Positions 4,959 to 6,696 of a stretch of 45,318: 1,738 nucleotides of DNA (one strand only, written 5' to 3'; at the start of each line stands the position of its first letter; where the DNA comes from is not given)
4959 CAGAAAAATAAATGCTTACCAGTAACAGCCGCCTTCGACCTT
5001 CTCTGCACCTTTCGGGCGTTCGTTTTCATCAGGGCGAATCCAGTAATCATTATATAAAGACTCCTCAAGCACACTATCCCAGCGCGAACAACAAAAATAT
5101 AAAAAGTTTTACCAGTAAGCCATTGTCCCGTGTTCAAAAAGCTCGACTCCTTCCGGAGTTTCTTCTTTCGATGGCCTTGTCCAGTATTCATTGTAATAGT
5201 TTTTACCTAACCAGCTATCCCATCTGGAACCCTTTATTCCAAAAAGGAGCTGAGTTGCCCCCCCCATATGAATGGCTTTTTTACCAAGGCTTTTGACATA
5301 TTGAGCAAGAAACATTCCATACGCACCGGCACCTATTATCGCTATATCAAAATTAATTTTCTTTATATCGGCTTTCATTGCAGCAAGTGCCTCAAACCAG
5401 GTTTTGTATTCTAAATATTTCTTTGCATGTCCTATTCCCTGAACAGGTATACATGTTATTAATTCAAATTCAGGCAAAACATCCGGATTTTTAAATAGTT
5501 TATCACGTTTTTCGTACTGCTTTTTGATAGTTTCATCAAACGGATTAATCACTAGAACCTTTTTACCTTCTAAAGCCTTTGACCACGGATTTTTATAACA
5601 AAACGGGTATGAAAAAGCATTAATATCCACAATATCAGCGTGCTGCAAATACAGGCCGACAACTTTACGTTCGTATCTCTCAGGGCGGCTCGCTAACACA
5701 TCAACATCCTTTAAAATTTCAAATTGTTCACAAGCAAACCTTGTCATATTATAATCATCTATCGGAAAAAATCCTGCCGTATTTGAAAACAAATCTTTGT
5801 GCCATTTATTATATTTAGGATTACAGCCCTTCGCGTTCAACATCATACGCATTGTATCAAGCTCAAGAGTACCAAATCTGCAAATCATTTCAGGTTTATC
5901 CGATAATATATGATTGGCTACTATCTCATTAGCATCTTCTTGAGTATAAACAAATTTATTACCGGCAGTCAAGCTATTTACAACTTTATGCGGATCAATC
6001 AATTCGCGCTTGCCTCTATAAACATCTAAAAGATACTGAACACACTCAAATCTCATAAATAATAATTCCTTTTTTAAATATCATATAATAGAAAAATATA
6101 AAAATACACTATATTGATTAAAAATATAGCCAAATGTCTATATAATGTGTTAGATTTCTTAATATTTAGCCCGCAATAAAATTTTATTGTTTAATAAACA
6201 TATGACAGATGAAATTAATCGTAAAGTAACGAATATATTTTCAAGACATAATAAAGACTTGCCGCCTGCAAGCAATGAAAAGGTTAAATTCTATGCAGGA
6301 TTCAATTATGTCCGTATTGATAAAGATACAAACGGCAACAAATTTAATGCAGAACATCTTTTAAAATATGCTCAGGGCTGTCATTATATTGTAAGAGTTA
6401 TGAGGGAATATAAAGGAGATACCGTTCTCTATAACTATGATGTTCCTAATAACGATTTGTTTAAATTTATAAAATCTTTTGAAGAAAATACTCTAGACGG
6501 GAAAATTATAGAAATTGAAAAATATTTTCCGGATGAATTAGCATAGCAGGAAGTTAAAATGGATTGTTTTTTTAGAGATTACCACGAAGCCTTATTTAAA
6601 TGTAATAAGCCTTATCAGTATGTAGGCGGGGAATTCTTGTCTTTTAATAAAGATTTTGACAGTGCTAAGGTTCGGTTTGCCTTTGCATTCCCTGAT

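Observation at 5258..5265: Second homopolymer (G8 on the coding strand) in a GT-D-like gene, positioned to switch off the conserved C-terminal module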

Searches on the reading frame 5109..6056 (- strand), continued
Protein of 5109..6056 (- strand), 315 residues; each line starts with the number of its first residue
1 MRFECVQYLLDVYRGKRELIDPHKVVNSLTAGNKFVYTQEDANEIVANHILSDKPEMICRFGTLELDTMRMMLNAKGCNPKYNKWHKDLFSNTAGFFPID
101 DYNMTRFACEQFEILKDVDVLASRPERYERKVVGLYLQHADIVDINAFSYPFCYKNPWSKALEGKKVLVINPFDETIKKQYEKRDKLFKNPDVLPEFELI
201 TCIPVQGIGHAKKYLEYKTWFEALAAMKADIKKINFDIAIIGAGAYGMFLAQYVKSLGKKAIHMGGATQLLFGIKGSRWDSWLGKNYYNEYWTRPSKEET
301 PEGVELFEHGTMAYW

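Call 65: find_homologous_proteins(query=P0246, max_evalue=1e-60)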
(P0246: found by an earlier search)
Query P0246 (309 aa): 3370 proteins with E <= 1e-60 among 8000 candidates; the best 120 are listed.
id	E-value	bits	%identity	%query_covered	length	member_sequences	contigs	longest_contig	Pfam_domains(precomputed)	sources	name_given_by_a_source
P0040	1.4e-195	667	91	100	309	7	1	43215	PF22882.3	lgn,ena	-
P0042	1.1e-186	638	86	100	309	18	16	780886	PF22882.3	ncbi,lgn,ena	-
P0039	1.3e-171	588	79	100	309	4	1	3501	PF22882.3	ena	-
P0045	4.0e-154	531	71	100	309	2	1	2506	PF22882.3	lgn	-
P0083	3.0e-143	495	86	79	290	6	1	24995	PF22882.3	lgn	-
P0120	2.9e-131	456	75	83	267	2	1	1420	-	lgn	-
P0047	2.1e-118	414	60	95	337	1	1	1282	-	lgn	-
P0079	1.8e-109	384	59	92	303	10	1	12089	PF22882.3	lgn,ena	-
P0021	5.0e-109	383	56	98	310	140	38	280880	-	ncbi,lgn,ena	-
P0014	3.7e-108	380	55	98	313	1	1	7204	-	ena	-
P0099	4.8e-108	380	58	92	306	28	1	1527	PF22882.3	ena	-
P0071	1.7e-107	378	58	92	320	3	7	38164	-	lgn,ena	-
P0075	1.9e-107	378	59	92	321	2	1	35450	PF22882.3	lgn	-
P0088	2.0e-106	374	59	92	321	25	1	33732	-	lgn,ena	-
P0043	3.3e-106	374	54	99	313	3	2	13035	PF22882.3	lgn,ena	-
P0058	1.9e-105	371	55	96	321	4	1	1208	PF22882.3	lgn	-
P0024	1.4e-104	368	54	99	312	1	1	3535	PF22882.3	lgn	-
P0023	1.9e-104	368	55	99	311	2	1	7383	PF22882.3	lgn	-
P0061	3.4e-104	367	55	96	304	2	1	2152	PF22882.3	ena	-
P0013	3.7e-104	367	53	99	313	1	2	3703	PF22882.3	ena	-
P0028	3.2e-103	364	55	99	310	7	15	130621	PF22882.3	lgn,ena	-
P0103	6.2e-103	363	56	92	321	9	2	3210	PF22882.3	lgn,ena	-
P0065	1.5e-102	362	53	96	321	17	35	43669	PF22882.3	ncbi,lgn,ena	-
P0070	2.8e-102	361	56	92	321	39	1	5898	PF22882.3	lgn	-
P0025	6.5e-102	359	54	99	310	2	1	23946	PF22882.3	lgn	-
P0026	8.3e-102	359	53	100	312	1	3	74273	PF22882.3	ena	-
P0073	7.6e-101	356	56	92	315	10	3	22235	PF22882.3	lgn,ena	-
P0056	8.9e-101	356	55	92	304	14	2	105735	PF22882.3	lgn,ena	-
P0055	2.9e-100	354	53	99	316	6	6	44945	PF22882.3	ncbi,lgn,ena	-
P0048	3.8e-100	354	55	92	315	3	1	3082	PF22882.3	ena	-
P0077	6.7e-100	353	54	93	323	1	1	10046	PF22882.3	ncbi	-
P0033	1.1e-99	352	54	100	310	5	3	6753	PF22882.3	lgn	-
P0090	1.1e-99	352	53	99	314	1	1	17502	PF22882.3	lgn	-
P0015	1.2e-99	352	51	98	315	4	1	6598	PF22882.3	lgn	-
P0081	1.6e-99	352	53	92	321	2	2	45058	PF22882.3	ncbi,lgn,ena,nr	ncbi:hypothetical protein IKE67_08315 [bacterium]|nr:hypothetical protein [bacterium]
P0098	3.8e-99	350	55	92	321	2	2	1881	PF22882.3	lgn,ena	-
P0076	4.3e-98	347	50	98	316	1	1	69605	PF22882.3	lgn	-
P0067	4.5e-98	347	53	91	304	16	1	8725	PF22882.3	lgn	-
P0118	8.3e-98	346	54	92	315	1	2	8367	PF22882.3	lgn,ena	-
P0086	1.5e-97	345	53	92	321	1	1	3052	PF22882.3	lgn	-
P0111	1.9e-97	345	55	92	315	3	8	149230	PF22882.3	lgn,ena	-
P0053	3.2e-97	344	53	93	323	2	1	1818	PF22882.3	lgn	-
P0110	5.4e-97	343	53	92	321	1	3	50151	PF22882.3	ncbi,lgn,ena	-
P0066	2.2e-96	341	53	92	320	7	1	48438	PF22882.3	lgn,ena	-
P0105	2.8e-96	341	53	92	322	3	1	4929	PF22882.3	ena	-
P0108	1.6e-95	338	52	92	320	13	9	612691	PF22882.3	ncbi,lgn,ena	-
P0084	3.1e-95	337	52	93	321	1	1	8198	PF22882.3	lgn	-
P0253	5.0e-95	337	52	99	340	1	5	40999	PF22882.3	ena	-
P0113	5.3e-95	337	52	92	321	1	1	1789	PF22882.3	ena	-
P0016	1.0e-94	336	52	99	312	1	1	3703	PF22882.3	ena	-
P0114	1.0e-94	336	52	92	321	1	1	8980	PF22882.3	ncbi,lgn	-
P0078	1.2e-94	336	52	99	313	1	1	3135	PF22882.3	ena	-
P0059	2.6e-94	334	53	92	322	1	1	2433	PF22882.3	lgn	-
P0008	3.2e-94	334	52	91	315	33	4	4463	PF22882.3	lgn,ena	-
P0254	4.7e-94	334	50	99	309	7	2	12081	PF22882.3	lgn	-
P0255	9.3e-94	333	53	92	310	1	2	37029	PF22882.3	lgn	-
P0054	1.0e-93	333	52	92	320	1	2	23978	PF22882.3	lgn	-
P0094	1.2e-93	332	53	92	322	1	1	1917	PF22882.3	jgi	-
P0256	1.6e-93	332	52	92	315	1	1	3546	PF22882.3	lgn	-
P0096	2.8e-93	331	52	94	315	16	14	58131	PF22882.3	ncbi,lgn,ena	-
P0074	8.5e-93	329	51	94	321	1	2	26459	PF22882.3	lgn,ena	-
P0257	1.2e-92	329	51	95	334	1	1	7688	PF22882.3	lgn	-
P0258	1.3e-92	329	54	92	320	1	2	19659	PF22882.3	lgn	-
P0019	3.4e-92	327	53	99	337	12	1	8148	PF22882.3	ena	-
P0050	3.9e-92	327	52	92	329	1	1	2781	PF22882.3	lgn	-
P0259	5.0e-92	327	51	96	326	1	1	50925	PF22882.3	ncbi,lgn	-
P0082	5.3e-92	327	49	93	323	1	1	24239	PF22882.3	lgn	-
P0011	6.8e-92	327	50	99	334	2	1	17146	PF22882.3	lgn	-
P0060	7.4e-92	326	53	93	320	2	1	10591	PF22882.3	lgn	-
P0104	7.4e-92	326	50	92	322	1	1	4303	PF22882.3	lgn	-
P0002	1.2e-91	326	49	99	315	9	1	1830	PF22882.3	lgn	-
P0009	2.1e-91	325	51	91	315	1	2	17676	PF22882.3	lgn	-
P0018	2.2e-91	325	48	99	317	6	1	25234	PF22882.3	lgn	-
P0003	2.7e-91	325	48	97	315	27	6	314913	PF22882.3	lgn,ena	-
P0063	2.8e-91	324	52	93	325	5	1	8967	PF22882.3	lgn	-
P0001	3.1e-91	324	49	99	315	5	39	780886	PF22882.3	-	-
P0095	3.4e-91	324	53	92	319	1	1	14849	PF22882.3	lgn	-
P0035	3.8e-91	324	51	100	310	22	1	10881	PF22882.3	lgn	-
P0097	4.6e-91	324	48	98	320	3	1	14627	PF22882.3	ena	-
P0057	7.6e-91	323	49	99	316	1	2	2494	PF22882.3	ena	-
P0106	8.8e-91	323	51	93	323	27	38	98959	PF22882.3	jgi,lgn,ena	-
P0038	1.0e-90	323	51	100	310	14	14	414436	PF22882.3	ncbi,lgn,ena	-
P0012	1.4e-90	322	52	91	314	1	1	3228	PF22882.3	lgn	-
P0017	1.9e-90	322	49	99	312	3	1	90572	PF22882.3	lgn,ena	-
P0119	2.1e-90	322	52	92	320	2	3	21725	PF22882.3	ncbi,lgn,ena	-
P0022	2.2e-90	322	49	100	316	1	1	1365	PF22882.3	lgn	-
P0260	3.9e-90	321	52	92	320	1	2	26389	PF22882.3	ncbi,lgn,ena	-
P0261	8.9e-90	320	52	92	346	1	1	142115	PF22882.3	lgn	-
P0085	1.4e-89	319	51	92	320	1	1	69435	PF22882.3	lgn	-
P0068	1.5e-89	319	52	92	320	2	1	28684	PF22882.3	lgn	-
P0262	5.1e-89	317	49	99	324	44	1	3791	PF22882.3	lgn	-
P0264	3.2e-88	314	51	91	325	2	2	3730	PF22882.3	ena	-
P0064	5.1e-88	314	49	92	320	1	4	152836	PF22882.3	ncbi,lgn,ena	-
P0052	1.4e-87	312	50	92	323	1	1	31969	PF22882.3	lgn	-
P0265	2.1e-87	312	52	92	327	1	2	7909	PF22882.3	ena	-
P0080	2.4e-87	312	51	94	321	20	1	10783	PF22882.3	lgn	-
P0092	2.6e-87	311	52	92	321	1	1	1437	PF22882.3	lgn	-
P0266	7.9e-87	310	51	93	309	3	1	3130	PF22882.3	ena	-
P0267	8.0e-87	310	52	91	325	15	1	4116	PF22882.3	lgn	-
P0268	8.4e-87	310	52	92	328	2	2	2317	PF22882.3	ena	-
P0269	9.3e-87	310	49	93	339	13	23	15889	PF22882.3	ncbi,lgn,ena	-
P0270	1.2e-86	309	53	92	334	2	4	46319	PF22882.3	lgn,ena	-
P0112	1.3e-86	309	48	97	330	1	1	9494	PF22882.3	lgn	-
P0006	1.6e-86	309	50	91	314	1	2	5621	PF22882.3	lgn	-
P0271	1.9e-86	309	49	92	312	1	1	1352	PF22882.3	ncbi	-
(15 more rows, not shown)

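Call 67: find_encoding_contigs(protein=P0039, flank=1500, max_places=4)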
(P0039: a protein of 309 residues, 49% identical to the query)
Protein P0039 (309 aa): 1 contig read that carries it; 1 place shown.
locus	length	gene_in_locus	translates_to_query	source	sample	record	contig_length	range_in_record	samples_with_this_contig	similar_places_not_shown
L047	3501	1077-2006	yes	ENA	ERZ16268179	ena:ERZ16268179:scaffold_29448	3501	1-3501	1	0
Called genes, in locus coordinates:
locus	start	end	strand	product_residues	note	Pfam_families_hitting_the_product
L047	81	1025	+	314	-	PF22882:GT-D-like (faint)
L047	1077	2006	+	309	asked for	PF22882:GT-D-like (faint)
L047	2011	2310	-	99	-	-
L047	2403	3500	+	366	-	?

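Call 68: find_encoding_contigs(protein=P0040, flank=1500, max_places=4)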
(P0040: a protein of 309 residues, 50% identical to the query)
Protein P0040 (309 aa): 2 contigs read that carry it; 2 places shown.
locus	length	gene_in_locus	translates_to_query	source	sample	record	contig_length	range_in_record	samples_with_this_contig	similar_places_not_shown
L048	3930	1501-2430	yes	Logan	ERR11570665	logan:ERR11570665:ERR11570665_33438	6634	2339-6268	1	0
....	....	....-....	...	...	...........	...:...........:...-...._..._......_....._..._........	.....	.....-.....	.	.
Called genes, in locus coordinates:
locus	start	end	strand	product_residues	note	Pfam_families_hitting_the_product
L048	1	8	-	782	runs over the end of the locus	?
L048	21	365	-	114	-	-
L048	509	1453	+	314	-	-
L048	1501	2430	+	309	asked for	PF22882:GT-D-like (faint)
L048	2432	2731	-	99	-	-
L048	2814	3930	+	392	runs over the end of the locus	-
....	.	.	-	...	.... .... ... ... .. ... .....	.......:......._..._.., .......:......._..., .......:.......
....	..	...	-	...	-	-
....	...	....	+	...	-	-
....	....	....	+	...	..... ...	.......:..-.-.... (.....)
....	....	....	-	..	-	-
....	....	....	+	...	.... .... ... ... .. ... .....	-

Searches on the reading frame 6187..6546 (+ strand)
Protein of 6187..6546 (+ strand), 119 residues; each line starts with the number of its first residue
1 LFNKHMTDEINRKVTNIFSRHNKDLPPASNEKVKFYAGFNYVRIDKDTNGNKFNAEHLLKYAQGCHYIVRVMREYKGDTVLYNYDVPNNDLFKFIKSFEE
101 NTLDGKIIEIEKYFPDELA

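Call 8: search_protein_families(library=pfam, proteins=[window:6187-6546:+], max_evalue=0.001)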
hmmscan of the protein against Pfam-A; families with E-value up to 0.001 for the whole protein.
window:6187-6546:+ (119 aa): 0 families

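Call 48: find_encoding_contigs(protein=window:6202-6546:+, flank=1300, max_places=10)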
Protein window:6202-6546:+ (114 aa): 20 contigs read that carry it; 6 places shown.
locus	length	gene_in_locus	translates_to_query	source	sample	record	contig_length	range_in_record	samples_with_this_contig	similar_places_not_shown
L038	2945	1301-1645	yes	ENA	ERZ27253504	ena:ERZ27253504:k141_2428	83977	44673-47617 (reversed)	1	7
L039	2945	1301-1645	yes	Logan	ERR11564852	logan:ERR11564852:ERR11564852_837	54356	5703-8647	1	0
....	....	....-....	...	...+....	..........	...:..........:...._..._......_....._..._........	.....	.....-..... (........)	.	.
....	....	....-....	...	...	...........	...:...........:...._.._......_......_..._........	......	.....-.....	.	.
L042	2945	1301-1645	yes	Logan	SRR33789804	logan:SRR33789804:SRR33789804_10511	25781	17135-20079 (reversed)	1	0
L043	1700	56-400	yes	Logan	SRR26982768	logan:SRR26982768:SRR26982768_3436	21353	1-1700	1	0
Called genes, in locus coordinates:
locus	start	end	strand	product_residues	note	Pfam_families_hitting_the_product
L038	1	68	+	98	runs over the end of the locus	-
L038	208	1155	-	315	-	PF22882:GT-D-like (weak)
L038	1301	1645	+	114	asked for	-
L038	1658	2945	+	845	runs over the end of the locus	PF19864:Radical_SAM_N2, PF04055:Radical_SAM, PF10105:DUF2344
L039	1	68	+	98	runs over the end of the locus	-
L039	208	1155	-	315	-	PF22882:GT-D-like (weak)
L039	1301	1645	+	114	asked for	-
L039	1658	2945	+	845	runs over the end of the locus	PF19864:Radical_SAM_N2, PF04055:Radical_SAM, PF10105:DUF2344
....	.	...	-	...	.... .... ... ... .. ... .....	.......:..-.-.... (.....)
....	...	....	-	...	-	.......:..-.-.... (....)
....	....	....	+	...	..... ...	-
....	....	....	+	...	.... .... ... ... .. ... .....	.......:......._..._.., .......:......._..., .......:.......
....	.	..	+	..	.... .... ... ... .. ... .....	-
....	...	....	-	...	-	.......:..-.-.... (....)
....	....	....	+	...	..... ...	-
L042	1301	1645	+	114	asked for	-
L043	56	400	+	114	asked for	-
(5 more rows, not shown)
